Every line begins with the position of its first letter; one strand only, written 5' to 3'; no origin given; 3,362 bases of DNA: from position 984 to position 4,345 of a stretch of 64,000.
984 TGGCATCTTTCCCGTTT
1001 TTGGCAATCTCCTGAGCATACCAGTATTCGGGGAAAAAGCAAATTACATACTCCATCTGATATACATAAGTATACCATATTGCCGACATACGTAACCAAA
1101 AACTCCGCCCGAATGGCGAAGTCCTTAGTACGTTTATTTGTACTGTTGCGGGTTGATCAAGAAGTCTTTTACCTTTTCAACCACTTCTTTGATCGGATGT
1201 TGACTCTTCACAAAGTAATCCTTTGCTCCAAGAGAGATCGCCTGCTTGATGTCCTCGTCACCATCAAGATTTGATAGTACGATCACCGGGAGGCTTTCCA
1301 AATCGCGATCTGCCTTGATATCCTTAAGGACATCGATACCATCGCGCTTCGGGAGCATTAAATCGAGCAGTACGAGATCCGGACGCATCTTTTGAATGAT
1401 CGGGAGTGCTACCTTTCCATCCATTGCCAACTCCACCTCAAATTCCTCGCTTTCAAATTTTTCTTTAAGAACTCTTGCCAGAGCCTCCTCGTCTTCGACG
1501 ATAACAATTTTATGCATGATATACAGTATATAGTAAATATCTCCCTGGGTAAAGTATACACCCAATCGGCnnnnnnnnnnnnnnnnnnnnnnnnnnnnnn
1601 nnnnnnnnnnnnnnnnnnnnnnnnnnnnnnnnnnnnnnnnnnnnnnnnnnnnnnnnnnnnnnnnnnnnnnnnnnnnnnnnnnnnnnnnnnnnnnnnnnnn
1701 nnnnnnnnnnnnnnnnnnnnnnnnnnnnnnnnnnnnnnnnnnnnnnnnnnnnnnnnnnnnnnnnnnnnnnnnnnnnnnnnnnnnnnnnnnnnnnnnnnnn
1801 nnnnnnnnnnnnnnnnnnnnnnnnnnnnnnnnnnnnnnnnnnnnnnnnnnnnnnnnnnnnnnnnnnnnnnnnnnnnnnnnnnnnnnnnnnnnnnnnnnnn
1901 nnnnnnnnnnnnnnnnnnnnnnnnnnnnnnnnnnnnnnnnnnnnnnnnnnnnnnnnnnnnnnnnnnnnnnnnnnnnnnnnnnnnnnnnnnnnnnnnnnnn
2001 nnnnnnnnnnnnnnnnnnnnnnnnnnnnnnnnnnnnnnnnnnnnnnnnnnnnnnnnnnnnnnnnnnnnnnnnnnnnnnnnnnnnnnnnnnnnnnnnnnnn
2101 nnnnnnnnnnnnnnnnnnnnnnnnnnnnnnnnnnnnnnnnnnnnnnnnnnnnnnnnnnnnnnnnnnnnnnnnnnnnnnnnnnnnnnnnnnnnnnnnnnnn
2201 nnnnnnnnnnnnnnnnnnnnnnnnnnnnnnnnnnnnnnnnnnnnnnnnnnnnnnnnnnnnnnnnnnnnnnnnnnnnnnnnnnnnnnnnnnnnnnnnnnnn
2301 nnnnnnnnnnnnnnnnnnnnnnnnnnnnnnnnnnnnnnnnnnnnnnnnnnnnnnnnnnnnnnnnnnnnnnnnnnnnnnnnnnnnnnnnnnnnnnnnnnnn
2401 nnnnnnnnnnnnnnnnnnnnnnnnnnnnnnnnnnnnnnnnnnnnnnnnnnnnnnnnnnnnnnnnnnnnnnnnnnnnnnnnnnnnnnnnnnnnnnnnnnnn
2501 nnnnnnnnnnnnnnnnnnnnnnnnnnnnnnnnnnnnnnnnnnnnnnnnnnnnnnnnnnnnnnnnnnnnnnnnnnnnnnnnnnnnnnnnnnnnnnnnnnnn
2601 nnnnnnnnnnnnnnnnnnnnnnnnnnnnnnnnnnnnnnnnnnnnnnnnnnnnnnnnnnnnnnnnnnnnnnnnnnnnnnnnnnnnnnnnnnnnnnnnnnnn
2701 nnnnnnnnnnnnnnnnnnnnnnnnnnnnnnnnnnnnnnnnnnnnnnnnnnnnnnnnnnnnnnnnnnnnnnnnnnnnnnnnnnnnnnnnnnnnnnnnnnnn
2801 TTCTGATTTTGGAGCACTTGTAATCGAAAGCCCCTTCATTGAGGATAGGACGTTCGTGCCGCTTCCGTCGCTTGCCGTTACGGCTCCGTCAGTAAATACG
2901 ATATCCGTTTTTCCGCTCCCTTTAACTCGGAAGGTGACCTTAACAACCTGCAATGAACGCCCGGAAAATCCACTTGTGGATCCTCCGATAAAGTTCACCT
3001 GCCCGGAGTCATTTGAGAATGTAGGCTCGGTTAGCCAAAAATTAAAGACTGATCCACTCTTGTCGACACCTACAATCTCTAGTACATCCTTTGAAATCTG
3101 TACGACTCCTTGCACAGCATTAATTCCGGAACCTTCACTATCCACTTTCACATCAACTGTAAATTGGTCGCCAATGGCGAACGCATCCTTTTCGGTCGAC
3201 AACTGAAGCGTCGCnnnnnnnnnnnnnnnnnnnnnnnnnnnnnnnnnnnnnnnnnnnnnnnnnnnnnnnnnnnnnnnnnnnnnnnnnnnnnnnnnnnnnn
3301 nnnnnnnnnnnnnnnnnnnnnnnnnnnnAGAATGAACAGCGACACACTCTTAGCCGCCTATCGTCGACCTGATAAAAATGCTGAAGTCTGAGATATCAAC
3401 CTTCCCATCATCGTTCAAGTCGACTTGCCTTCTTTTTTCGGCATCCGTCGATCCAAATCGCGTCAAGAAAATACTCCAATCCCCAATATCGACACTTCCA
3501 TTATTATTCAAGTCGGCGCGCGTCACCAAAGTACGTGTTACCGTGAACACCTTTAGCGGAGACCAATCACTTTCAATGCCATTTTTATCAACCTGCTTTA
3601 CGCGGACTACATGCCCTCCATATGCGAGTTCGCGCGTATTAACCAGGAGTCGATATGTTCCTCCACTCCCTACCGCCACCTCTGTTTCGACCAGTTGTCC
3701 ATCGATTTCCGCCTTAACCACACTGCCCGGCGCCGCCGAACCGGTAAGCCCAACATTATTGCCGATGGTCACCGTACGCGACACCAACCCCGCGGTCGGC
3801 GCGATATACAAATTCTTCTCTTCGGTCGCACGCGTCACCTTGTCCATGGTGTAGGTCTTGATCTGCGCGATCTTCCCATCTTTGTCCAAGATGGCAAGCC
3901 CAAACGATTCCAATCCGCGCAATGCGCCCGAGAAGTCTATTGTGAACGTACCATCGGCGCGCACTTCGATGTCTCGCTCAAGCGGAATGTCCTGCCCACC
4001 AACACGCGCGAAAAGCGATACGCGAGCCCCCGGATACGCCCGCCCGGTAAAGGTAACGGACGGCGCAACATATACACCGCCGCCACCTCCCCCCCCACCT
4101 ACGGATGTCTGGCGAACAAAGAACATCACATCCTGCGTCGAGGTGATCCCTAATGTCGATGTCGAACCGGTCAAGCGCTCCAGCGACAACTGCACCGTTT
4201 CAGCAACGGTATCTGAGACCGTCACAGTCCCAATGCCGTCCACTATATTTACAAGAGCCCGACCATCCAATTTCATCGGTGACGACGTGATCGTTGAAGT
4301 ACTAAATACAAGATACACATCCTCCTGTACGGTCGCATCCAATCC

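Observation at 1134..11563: Adjacent cohesin/dockerin pair: a 2737-aa dockerin-tipped adhesin next to a membrane-anchored cohesin protein and an orphan receiver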

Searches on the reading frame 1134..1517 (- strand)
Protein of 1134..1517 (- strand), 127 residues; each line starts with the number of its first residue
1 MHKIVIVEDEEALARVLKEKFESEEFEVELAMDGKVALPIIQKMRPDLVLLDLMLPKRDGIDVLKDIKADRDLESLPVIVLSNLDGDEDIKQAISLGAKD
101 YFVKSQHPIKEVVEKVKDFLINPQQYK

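Call 6: search_protein_families(library=pfam, proteins=[window:1134-1517:-], max_evalue=0.1)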
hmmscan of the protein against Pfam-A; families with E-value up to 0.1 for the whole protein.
window:1134-1517:- (127 aa): 2 families
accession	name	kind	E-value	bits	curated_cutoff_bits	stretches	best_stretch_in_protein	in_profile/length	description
PF00072.30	Response_reg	-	4.4e-25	88.4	30.2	1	4-108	1-103/111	Response regulator receiver domain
PF25132.1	TYW2_N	-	0.099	13.4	27.8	0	19-53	19-53/77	TYW2 N-terminal domain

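Call 8: search_protein_families(library=ncbifam, proteins=[window:1134-1517:-], max_evalue=1)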
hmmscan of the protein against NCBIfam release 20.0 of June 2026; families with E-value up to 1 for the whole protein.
window:1134-1517:- (127 aa): 102 families (the best 25 are shown)
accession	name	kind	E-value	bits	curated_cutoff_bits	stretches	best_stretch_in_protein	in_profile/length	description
TIGR02154.1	PhoB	equivalog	7.4e-24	84.3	296.2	1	2-120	3-120/226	phosphate regulon transcriptional regulator PhoB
NF040534.1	resp_reg_YycF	equivalog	1.2e-22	80.4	340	1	3-120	2-115/231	response regulator YycF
NF007135.0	PRK09581.1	equivalog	3.3e-22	78.9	474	1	2-112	3-110/457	PleD family two-component system response regulator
NF040689.1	MtrAB_MtrA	equivalog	7.2e-22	77.8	300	1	4-120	1-113/219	MtrAB system response regulator MtrA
NF045944.1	ResRegRpaBCyano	equivalog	3.5e-21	75.6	330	1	5-118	1-110/229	response regulator transcription factor RpaB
NF007969.0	PRK10693.1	equivalog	1.8e-20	73.2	329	1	3-120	9-124/337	two-component system response regulator RssB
NF053854.1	RespRegPhoBBctds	equivalog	8.8e-20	71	270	1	4-120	1-115/225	two-component system response regulator PhoB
NF008199.0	PRK10955.1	equivalog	1e-19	71.4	341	1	1-120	1-115/232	envelope stress response regulator transcription factor CpxR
NF033117.2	vanR_ACDEGLN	exception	1.2e-19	70.8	350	1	4-126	1-119/226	VanR-ABDEGLN family response regulator transcription factor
NF007977.0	PRK10701.1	equivalog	3.4e-19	69.3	330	1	1-108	1-105/241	two-component system response regulator RstA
NF051850.1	RespRegRprY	equivalog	1.9e-18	66.8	370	1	3-116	6-116/234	response regulator transcription factor RprY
NF007982.1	PRK10710.1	equivalog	2.6e-18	66.4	380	1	2-121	8-123/235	envelope stress response regulator BaeR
NF033120.0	vanR_FM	exception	3.9e-18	65.9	460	1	3-117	5-115/231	vancomycin resistance response regulator transcription factor, VanR-F/VanR-M family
NF000403.1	vanR-C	exception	6.4e-18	65.2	480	1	2-126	3-123/231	vancomycin resistance response regulator transcription factor VanR-C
NF045717.1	DVU0259_DivK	exception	1.1e-17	64.3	160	1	2-101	3-103/117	DVU0259 family response regulator domain-containing protein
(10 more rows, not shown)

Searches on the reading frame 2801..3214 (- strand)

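Call 7: search_protein_families(library=pfam, proteins=[window:2801-3214:-], max_evalue=10)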
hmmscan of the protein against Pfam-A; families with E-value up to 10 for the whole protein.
seq(138 aa): 1 family
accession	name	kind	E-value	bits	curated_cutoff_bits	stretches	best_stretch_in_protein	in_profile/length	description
PF01245.26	Ribosomal_L19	-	0.019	15.4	22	1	4-38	10-45/111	Ribosomal protein L19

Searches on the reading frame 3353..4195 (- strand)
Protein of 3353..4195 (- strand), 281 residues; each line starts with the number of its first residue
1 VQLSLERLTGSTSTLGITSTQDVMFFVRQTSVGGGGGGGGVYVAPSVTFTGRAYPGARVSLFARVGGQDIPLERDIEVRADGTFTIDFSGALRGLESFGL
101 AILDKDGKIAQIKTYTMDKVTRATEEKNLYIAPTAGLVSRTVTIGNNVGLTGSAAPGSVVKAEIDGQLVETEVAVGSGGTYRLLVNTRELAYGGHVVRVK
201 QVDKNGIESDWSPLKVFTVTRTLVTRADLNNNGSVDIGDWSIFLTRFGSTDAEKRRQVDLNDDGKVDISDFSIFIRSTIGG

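Call 7: search_protein_families(library=pfam, proteins=[window:3353-4075:-], max_evalue=10)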
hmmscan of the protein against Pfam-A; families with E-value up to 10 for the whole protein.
seq(241 aa): 9 families
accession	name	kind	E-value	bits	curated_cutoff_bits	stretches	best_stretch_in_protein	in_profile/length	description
PF17936.7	Big_6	-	1.3e-07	32.1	27.6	2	106-171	13-76/83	Bacterial Ig domain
PF00404.24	Dockerin_1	-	2.6e-06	27.9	22.9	1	187-236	2-54/57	Dockerin type I domain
PF19077.6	Big_13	-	2.1e-05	25.4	27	1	105-176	26-98/102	Bacterial Ig-like domain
PF13499.12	EF-hand_7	-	0.0014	19.4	30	1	186-235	10-66/67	EF-hand domain pair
PF00036.39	EF-hand_1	-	0.0041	17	25.4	2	216-237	7-28/29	EF hand domain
PF13405.12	EF-hand_6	-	0.0058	16.7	25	1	217-236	8-27/30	EF-hand domain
PF13202.12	EF-hand_5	-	0.02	14.8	25.9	1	216-232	6-22/25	EF hand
PF17957.7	Big_7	-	0.096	13.8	24.1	1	101-159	13-70/70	Bacterial Ig domain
PF02806.24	Alpha-amylase_C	-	0.17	12.7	21.2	1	132-166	38-75/95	Alpha amylase, C-terminal all-beta domain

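Call 62: find_homologous_proteins(query=window:3353-4195:-, max_evalue=0.001)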
Query window:3353-4195:- (281 aa): 12 proteins with E <= 0.001 among 3223 candidates.
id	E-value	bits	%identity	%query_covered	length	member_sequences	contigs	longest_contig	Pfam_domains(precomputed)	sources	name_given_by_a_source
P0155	9.5e-58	214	45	88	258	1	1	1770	PF00404.25,PF13202.13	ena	-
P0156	2.3e-49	186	43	83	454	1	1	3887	PF00404.25,PF17936.8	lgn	-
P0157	4.8e-49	185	38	84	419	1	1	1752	PF00404.25,PF00041.28,PF19077.7,PF16656.12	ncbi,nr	ncbi:MAG: hypothetical protein Q7K54_03370 [Candidatus Parcubacteria bacterium]|nr:hypothetical prot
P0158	1.6e-44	170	39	86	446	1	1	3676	PF00404.25,PF17936.8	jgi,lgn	jgi:hypothetical protein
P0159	2.9e-44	170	37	81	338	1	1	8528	PF00404.25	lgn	-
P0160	7.2e-44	168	40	83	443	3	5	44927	-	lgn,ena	-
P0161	1.2e-17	82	30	83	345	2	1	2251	-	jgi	jgi:hypothetical protein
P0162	3.7e-16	77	31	85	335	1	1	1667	PF13948.12,PF17936.8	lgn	-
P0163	2.1e-12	65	30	89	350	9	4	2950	PF17936.8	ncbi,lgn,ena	-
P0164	5.4e-11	60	29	81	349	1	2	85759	PF17936.8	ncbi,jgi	ncbi:MAG: hypothetical protein RLZZ360_321 [Candidatus Parcubacteria bacterium]|jgi:hypothetical pro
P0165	7.2e-9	54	27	81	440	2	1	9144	-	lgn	-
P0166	7.8e-8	50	26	86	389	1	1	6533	PF00404.25,PF17936.8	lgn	-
